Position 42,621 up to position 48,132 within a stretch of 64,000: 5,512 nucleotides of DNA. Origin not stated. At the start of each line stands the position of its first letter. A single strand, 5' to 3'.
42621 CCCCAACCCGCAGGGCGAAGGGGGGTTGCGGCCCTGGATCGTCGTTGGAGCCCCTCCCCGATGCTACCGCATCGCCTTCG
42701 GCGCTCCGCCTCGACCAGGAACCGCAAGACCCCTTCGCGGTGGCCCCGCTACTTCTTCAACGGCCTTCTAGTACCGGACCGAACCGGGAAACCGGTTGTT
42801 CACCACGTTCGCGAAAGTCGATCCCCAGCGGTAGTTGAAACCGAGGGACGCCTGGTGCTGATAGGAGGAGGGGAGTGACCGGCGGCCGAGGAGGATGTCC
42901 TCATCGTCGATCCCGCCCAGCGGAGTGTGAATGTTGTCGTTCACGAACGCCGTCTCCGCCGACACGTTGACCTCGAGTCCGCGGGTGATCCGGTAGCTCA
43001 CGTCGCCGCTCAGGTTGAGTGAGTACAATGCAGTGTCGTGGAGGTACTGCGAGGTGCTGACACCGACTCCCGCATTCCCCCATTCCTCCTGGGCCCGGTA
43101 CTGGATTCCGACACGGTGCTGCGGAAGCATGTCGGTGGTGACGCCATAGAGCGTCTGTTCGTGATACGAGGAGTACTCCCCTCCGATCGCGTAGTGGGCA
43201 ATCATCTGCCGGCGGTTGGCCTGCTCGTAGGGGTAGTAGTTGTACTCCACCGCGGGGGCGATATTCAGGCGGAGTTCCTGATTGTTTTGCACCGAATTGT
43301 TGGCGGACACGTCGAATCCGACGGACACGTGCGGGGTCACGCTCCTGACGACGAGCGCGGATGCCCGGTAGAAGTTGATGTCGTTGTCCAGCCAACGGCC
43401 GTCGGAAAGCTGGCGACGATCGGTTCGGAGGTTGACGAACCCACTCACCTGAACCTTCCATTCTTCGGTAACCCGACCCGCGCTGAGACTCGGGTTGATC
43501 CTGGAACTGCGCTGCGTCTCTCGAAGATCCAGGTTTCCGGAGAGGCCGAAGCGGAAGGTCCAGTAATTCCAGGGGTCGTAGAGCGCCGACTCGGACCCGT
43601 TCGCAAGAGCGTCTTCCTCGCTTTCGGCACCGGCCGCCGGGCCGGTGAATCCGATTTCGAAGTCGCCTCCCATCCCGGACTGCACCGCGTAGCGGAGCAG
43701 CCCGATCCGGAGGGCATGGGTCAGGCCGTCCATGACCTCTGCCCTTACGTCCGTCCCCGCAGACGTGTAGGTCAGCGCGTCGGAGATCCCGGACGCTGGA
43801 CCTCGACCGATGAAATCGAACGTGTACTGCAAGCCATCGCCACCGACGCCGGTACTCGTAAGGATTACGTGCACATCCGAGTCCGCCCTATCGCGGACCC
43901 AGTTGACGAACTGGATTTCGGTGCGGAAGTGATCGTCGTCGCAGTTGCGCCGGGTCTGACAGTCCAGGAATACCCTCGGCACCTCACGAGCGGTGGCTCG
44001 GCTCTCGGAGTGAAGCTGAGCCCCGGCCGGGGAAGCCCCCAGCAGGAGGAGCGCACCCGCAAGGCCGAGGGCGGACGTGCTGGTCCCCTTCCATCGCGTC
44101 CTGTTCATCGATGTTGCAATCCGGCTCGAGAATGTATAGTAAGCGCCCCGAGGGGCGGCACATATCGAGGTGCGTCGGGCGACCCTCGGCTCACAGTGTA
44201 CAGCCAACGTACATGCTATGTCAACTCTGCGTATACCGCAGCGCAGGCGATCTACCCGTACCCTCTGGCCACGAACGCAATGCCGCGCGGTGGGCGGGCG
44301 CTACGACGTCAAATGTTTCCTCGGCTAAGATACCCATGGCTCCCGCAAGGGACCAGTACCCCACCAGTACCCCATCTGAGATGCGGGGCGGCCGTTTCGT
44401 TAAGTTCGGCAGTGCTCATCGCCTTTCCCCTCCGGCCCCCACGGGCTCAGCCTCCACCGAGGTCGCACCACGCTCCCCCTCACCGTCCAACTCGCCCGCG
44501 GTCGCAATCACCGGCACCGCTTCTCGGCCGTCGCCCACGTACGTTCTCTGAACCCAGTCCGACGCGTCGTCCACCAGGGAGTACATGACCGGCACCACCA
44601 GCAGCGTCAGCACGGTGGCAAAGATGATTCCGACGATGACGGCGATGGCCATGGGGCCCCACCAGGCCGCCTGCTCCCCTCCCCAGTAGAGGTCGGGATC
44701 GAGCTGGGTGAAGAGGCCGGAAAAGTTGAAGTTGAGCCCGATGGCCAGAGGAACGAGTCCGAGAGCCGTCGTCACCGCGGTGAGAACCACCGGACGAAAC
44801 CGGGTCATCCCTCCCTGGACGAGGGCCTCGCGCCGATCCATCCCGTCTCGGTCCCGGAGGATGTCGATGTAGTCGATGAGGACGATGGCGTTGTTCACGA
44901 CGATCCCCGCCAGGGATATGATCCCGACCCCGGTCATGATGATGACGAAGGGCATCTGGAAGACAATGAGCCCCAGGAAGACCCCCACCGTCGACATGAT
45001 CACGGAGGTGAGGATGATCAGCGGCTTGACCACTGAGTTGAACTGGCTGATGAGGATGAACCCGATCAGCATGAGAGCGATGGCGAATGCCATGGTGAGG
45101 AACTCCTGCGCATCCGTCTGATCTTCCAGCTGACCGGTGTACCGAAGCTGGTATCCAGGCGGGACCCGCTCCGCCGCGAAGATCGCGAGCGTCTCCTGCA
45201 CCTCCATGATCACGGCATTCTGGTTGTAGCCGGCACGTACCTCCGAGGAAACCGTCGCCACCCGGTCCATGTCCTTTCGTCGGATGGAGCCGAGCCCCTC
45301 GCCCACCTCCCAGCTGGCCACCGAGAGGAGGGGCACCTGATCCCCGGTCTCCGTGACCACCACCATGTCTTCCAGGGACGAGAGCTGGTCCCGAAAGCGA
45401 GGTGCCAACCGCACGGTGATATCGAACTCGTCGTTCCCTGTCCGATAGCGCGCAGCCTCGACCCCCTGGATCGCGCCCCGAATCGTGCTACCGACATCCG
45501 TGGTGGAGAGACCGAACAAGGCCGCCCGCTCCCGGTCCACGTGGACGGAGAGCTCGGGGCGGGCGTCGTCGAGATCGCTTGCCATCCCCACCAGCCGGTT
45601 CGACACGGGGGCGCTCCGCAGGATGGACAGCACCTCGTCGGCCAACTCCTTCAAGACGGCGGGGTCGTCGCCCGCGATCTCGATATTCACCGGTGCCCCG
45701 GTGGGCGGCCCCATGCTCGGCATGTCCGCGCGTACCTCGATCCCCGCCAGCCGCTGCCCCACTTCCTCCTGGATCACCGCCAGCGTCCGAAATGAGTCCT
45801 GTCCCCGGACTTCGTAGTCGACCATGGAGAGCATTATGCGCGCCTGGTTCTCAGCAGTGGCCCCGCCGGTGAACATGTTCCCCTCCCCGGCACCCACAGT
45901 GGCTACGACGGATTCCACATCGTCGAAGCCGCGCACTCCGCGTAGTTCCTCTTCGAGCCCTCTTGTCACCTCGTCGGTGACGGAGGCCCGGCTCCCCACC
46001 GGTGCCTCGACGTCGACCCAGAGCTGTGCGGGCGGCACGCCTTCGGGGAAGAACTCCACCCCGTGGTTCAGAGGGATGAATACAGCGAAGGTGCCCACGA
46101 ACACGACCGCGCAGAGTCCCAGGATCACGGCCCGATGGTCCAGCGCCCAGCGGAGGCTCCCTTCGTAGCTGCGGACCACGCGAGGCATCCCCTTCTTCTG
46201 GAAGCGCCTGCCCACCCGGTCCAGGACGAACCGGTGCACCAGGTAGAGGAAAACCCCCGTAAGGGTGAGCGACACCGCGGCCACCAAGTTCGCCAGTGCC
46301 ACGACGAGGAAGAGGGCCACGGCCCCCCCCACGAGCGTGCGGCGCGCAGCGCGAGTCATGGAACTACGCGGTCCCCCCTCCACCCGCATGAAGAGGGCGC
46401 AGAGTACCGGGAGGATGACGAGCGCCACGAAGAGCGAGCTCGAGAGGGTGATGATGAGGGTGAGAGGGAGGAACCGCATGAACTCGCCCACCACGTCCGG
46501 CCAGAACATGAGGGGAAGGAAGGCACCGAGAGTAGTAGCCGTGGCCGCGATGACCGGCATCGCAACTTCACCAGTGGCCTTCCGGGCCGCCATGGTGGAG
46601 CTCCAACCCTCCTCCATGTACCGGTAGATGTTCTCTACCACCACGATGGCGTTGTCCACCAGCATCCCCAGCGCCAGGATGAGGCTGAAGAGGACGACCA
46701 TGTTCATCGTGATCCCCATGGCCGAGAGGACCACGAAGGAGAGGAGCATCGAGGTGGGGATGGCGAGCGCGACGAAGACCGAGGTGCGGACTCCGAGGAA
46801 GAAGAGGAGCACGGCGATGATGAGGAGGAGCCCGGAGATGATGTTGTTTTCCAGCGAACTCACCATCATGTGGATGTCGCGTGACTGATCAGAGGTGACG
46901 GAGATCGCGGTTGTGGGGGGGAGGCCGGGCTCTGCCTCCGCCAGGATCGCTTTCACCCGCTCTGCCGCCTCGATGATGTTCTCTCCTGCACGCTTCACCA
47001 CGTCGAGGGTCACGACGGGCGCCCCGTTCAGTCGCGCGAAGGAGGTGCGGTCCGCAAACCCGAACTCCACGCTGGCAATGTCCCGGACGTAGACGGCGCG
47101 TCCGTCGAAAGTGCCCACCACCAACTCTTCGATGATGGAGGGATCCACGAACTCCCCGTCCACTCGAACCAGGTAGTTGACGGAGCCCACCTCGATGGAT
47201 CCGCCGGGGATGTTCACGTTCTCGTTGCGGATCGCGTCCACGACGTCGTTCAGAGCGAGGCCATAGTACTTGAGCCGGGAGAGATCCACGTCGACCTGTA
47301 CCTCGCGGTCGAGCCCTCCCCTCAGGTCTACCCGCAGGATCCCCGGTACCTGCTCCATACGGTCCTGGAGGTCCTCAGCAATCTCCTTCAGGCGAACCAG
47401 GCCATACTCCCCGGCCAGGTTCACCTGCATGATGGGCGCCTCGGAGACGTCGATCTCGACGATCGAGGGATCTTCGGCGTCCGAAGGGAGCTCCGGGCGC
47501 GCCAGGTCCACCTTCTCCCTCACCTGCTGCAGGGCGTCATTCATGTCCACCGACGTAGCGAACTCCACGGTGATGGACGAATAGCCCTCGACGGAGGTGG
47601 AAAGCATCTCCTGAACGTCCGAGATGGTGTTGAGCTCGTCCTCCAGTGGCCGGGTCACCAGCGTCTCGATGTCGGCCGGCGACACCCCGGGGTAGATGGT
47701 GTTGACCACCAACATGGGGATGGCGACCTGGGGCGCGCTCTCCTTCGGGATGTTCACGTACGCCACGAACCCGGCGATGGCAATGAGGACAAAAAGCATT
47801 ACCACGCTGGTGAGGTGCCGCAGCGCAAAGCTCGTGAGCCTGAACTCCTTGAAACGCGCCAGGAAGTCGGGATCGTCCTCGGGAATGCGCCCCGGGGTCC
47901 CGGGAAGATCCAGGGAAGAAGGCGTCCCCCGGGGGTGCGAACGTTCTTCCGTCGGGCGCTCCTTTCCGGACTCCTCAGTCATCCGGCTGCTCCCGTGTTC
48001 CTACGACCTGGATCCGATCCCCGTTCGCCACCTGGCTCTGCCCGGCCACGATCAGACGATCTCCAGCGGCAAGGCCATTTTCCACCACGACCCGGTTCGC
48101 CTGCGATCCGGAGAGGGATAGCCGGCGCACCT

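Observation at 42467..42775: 301-bp element with perfect 34-bp terminal inverted repeats and TACC flanking duplication, inserted at a gene's stop codon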

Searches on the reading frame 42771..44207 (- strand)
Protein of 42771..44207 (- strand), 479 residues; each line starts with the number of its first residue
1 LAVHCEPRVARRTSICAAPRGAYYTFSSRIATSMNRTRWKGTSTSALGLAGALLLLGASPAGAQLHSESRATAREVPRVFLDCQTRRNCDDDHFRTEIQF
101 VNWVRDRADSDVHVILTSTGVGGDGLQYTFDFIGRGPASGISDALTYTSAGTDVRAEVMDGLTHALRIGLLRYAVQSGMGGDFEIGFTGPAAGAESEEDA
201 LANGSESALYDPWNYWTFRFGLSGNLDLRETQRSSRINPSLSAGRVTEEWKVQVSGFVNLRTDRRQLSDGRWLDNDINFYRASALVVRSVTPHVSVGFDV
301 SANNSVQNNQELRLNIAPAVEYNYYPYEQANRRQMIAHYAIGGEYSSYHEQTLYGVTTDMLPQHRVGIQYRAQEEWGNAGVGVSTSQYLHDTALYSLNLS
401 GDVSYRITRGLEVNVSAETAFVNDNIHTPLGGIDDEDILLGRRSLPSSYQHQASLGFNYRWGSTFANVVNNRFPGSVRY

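Call 11: search_protein_families(library=pfam, proteins=[window:42771-44207:-], max_evalue=0.01)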
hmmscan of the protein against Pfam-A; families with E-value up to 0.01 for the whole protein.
window:42771-44207:- (479 aa): 0 families

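Call 46: find_homologous_proteins(query=window:42771-44207:-, max_evalue=1e-20)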
Query window:42771-44207:- (479 aa): 340 proteins with E <= 1e-20 among 8000 candidates; the best 120 are listed.
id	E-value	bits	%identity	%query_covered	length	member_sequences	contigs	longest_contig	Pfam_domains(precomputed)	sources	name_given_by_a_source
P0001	1.5e-283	959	94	93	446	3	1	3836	-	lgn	-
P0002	2.2e-253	859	82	93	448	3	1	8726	-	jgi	jgi:hypothetical protein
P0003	5.8e-200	683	70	87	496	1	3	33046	-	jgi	jgi:hypothetical protein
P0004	1.6e-188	645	65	91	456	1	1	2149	-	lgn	-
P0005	5.2e-185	634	64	91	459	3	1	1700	-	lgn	-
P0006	2.8e-182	625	64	87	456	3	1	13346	-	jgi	jgi:hypothetical protein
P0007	1.6e-181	622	62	92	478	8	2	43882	-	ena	-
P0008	3.0e-181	621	65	87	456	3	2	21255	-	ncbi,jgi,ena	-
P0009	6.5e-178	610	62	90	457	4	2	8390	-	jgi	jgi:hypothetical protein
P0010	4.2e-177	608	61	94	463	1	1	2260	-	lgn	-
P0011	3.5e-176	605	61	87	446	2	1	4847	-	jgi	jgi:hypothetical protein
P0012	6.9e-175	600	62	87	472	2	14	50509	-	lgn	-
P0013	1.2e-174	600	61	90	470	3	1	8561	-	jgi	jgi:hypothetical protein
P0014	1.7e-174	599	61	90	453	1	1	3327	-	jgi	jgi:hypothetical protein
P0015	1.4e-173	596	61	87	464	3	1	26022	-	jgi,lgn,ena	-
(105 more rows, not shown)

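Call 47: find_encoding_contigs(protein=P0001, flank=3000, max_places=3)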
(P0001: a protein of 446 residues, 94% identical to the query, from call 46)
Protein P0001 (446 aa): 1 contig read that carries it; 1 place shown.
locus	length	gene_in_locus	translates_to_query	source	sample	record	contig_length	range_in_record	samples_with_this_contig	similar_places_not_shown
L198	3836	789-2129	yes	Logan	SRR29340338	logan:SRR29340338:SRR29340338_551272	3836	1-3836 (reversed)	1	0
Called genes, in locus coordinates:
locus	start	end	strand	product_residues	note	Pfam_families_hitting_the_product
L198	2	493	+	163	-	?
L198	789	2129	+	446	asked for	-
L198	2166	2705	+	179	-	-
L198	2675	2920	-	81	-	-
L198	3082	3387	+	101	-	-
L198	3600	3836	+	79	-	?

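Call 48: find_encoding_contigs(protein=P0002, flank=3000, max_places=3)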
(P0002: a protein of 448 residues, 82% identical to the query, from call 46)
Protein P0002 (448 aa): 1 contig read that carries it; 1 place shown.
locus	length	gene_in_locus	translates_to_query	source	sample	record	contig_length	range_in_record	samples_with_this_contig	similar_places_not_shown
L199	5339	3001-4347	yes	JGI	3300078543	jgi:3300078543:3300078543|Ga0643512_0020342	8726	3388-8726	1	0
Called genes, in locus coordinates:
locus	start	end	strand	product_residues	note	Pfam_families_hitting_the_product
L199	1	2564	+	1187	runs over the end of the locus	PF00873:ACR_tran, PF03176:MMPL (weak), PF00873:ACR_tran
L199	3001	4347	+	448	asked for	-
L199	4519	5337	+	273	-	?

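Call 49: find_encoding_contigs(protein=P0003, flank=3000, max_places=3)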
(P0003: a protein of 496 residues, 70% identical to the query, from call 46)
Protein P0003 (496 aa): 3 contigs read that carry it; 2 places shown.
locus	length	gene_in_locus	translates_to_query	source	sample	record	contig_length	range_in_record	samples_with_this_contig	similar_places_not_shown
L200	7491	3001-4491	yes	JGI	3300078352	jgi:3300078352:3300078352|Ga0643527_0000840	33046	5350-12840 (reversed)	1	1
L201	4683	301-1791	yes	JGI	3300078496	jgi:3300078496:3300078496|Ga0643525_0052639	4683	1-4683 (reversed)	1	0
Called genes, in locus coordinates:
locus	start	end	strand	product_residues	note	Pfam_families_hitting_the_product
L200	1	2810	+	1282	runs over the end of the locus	PF00873:ACR_tran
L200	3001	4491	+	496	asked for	-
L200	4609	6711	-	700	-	PF00009:GTP_EFTU, PF22042:EF-G_D2, PF14492:EFG_III, PF03764:EFG_IV, PF00679:EFG_C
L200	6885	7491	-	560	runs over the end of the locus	PF01134:GIDA (faint), PF07992:Pyr_redox_2, PF13450:NAD_binding_8 (faint), PF00070:Pyr_redox, PF02852:Pyr_redox_dim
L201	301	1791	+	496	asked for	-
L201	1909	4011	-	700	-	PF00009:GTP_EFTU, PF22042:EF-G_D2, PF14492:EFG_III, PF03764:EFG_IV, PF00679:EFG_C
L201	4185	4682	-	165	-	?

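Call 76: search_solved_structures(query=window:42771-44207:-, max_evalue=1)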
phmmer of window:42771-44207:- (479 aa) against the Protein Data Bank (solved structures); distinct sequences matched with E-value up to 1: 0.

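Call 77: search_protein_families(library=ncbifam, proteins=[window:42771-44207:-], max_evalue=0.1)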
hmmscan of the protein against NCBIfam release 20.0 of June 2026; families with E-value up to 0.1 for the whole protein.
window:42771-44207:- (479 aa): 1 family
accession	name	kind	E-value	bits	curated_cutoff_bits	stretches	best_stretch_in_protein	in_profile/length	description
NF047328.1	OMP_TP0733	subfamily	0.00036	20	130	1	290-377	83-164/202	TP0733 family outer membrane beta-barrel protein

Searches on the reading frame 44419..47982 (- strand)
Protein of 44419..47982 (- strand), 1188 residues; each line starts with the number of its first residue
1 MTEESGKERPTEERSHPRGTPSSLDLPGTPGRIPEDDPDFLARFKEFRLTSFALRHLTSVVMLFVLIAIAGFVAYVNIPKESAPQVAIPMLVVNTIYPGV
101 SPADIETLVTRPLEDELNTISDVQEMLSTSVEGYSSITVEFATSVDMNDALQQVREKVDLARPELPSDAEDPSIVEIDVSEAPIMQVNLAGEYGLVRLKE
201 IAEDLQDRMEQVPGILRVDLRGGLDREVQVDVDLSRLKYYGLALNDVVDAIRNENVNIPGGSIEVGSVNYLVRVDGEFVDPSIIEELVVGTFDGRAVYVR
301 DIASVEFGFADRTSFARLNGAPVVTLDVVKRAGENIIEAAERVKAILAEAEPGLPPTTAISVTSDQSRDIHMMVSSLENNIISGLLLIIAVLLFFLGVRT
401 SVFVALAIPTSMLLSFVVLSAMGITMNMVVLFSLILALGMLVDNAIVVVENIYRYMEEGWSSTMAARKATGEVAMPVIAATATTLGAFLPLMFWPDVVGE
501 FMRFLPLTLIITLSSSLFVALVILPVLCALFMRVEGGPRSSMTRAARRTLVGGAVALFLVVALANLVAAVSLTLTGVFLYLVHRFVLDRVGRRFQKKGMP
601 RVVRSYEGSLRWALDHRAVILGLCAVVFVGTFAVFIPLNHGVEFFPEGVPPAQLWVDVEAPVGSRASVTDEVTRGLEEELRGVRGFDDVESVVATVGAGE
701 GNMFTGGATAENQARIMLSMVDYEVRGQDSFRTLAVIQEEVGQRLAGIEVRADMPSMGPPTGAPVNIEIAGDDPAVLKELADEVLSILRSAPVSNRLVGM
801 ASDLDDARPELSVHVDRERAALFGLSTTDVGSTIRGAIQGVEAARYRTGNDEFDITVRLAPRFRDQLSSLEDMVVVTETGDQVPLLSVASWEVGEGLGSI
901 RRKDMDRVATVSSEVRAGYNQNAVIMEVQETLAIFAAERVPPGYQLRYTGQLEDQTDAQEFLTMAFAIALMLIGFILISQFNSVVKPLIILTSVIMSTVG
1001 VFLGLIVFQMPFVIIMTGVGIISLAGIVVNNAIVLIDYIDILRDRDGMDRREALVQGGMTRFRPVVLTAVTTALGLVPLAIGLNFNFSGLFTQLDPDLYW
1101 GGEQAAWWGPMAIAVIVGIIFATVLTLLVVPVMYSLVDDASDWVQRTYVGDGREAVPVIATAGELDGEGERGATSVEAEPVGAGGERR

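Call 11: search_protein_families(library=pfam, proteins=[window:44419-47982:-], max_evalue=0.01)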
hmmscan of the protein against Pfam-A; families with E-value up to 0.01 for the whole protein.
window:44419-47982:- (1188 aa): 2 families
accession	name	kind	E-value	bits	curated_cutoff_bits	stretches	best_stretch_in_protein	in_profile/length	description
PF00873.25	ACR_tran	-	2e-203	678.4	28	2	50-540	2-498/1021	AcrB/AcrD/AcrF family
PF03176.21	MMPL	-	5.7e-05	22.7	20.5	1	333-534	100-305/333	MMPL family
